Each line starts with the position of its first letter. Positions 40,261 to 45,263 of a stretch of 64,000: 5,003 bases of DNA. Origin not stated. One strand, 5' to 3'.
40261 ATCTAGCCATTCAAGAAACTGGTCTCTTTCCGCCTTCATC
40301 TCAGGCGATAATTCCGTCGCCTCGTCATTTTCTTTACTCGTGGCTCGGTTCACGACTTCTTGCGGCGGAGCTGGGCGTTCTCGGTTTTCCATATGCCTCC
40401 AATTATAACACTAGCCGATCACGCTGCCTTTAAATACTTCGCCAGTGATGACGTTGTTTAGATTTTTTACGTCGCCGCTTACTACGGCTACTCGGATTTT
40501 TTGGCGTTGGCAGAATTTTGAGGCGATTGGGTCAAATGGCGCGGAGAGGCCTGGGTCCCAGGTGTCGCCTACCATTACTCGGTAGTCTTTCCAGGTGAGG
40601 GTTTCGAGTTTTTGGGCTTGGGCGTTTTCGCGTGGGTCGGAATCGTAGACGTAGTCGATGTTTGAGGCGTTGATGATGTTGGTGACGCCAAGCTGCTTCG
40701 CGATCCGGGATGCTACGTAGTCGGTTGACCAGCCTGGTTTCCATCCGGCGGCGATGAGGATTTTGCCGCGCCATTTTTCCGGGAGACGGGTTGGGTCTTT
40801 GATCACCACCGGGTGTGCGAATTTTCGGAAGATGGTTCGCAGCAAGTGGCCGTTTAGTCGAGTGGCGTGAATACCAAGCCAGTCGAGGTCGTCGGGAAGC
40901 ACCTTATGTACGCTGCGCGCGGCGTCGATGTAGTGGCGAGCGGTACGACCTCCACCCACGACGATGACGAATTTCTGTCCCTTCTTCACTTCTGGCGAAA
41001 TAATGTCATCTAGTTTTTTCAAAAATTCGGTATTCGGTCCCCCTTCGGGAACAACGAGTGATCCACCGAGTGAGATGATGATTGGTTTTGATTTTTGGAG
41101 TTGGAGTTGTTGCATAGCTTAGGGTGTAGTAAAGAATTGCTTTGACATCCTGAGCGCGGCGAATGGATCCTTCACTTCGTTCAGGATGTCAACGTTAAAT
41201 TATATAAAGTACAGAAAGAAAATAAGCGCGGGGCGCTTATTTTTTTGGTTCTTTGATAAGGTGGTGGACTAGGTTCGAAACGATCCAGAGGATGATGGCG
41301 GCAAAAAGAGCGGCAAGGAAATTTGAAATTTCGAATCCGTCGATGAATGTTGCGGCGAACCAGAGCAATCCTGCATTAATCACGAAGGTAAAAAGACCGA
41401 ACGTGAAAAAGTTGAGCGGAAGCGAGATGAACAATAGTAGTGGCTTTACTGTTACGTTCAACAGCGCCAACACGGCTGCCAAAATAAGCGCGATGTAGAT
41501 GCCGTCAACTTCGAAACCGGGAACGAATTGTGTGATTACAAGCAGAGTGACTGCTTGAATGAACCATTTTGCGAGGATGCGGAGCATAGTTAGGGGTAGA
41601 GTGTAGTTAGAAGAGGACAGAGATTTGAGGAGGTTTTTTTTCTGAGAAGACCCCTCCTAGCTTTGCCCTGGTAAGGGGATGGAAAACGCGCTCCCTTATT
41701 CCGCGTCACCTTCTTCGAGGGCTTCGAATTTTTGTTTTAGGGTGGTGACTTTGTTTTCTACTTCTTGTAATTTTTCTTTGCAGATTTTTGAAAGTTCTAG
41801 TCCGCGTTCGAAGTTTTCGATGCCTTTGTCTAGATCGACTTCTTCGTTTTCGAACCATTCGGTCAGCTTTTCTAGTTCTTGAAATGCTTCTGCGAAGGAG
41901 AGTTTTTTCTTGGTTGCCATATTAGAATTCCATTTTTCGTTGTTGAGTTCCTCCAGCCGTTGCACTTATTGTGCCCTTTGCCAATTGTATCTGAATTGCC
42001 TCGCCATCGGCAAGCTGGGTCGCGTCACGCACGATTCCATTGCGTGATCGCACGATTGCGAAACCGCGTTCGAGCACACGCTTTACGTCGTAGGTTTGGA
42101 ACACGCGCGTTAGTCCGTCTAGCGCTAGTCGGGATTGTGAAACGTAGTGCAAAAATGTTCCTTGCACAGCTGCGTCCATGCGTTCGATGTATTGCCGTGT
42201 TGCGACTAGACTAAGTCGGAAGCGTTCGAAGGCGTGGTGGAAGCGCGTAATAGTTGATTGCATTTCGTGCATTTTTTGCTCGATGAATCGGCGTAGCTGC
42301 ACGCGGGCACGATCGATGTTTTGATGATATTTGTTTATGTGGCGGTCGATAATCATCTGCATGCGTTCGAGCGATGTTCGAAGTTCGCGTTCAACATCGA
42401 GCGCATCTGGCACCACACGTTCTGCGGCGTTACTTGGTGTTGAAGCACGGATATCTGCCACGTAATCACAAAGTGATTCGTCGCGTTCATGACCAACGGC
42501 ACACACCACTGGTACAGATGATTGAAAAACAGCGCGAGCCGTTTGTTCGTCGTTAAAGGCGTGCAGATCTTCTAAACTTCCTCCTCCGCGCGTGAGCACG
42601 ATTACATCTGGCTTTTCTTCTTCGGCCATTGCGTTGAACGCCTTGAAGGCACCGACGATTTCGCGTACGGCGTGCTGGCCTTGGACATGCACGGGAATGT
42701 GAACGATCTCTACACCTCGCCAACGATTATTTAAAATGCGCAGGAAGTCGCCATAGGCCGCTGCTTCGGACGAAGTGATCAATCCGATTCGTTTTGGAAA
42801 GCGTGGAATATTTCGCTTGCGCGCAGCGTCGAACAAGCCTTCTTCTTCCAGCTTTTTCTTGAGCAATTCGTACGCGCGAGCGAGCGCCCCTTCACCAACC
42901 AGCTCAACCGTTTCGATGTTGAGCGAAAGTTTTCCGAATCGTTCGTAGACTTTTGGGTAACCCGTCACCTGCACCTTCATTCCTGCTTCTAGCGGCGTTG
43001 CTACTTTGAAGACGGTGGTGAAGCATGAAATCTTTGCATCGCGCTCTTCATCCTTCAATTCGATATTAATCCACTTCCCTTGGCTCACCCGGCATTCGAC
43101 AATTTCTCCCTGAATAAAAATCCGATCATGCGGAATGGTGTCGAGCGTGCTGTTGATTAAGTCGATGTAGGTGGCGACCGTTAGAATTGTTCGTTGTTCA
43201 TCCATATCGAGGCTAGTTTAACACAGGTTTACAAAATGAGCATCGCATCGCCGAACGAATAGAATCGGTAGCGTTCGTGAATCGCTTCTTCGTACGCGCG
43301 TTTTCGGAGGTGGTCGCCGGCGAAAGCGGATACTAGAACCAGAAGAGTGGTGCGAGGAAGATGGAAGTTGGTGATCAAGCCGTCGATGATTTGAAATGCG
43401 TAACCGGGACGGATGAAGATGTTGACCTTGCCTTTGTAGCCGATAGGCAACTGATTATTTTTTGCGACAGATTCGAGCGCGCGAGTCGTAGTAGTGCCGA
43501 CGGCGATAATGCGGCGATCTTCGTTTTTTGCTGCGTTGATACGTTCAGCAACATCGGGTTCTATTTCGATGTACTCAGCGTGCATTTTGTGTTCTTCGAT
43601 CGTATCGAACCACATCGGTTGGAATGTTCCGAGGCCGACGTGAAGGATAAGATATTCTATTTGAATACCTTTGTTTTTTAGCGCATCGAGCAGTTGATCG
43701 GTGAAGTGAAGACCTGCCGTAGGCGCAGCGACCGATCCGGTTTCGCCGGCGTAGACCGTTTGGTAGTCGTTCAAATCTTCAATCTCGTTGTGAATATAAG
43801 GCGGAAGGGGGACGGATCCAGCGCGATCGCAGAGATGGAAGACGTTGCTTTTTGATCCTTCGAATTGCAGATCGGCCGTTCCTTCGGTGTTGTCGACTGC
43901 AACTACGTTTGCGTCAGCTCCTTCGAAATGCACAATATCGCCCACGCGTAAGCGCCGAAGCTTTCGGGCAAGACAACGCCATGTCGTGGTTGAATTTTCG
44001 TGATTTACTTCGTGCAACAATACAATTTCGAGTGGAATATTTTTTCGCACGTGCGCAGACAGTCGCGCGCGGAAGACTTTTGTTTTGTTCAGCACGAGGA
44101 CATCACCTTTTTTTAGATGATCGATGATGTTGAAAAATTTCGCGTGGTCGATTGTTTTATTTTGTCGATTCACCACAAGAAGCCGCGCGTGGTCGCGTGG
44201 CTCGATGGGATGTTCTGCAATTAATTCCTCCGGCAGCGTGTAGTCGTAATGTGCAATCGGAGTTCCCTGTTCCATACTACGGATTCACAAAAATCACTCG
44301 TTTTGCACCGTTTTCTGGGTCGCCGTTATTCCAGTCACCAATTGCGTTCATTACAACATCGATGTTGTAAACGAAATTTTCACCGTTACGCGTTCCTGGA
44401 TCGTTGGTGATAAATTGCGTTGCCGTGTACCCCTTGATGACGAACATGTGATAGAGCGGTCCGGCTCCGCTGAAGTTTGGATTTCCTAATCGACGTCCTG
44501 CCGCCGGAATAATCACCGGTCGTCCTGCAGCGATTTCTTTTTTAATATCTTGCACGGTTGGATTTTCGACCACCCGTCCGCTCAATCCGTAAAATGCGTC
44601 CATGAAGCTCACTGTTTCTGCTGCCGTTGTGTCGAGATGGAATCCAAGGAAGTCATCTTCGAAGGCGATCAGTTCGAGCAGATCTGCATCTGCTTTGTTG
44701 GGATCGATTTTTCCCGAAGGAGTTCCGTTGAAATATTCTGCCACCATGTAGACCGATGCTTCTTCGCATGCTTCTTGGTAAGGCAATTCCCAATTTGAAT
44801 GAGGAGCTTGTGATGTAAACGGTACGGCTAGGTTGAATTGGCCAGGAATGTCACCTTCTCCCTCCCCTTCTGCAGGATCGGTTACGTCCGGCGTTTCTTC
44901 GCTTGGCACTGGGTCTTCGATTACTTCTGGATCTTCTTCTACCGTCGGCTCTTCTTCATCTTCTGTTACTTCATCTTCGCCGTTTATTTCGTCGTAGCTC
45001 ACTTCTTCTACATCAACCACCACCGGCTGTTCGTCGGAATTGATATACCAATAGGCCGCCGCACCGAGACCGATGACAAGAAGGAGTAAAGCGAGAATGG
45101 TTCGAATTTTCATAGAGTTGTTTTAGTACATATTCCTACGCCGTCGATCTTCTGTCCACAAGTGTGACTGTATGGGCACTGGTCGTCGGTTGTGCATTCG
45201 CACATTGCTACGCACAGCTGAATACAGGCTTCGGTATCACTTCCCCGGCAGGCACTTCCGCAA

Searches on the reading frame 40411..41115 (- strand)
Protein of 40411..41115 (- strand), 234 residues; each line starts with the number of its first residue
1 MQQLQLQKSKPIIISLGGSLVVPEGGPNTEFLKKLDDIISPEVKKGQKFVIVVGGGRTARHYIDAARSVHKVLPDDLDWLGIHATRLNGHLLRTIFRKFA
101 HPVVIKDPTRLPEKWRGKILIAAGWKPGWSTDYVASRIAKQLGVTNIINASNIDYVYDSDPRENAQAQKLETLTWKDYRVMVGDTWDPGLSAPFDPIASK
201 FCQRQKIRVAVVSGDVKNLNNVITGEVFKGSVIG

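Call 17: search_protein_families(library=pfam, proteins=[window:40411-41115:-], max_evalue=0.001)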
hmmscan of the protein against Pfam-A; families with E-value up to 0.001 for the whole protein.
window:40411-41115:- (234 aa): 1 family
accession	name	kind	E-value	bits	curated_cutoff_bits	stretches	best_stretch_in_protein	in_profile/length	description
PF00696.33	AA_kinase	-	6.8e-28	98.4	24.9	1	11-213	2-234/234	Amino acid kinase family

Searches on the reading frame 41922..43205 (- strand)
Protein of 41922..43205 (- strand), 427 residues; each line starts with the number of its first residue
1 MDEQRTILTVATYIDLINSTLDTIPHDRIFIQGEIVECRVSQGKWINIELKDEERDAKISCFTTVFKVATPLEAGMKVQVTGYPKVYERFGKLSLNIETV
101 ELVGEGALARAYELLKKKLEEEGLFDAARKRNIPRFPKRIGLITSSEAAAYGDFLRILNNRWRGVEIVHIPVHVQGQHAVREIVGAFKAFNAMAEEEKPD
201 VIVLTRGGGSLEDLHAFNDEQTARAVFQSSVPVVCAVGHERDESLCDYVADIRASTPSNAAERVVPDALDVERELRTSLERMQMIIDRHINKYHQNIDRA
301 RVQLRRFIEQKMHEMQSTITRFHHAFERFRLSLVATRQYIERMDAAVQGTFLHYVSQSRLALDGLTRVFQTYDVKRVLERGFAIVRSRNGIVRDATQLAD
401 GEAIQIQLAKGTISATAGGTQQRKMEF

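Call 17: search_protein_families(library=pfam, proteins=[window:41922-43205:-], max_evalue=0.001)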
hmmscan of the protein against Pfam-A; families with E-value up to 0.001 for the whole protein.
window:41922-43205:- (427 aa): 3 families
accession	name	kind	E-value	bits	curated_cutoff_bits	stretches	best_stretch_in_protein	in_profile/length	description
PF02601.20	Exonuc_VII_L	-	2.9e-81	273.8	35.9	1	124-415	1-314/315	Exonuclease VII, large subunit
PF13742.12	tRNA_anti_2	-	5.8e-14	52.5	27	1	8-100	1-94/95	OB-fold nucleic acid binding domain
PF01336.31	tRNA_anti-codon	-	1.6e-08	34.8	27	1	31-102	3-74/75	OB-fold nucleic acid binding domain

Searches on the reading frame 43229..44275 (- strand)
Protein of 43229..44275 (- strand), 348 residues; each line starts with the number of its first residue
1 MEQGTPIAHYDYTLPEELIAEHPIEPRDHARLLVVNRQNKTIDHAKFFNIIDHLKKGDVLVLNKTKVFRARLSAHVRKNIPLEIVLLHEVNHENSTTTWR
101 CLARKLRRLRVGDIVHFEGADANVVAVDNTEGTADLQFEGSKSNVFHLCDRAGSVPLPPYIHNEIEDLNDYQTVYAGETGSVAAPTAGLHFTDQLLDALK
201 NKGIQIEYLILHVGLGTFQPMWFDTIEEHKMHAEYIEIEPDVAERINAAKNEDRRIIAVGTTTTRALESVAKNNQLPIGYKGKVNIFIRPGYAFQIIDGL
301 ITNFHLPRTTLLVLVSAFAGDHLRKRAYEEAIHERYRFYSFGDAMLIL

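Call 17: search_protein_families(library=pfam, proteins=[window:43229-44275:-], max_evalue=0.001)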
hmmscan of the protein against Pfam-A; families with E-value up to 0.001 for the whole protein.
window:43229-44275:- (348 aa): 1 family
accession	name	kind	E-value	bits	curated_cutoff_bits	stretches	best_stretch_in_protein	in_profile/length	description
PF02547.20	Queuosine_synth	-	5.3e-125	417.3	25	1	8-347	2-322/322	Queuosine biosynthesis protein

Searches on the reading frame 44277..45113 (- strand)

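Call 17: search_protein_families(library=pfam, proteins=[window:44277-45113:-], max_evalue=0.001)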
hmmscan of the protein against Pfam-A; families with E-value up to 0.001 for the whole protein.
window:44277-45113:- (278 aa): 1 family
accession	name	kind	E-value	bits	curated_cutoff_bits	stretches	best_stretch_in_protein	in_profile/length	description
PF13529.12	Peptidase_C39_2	-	2.2e-11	45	24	1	95-239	1-142/143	Peptidase_C39 like family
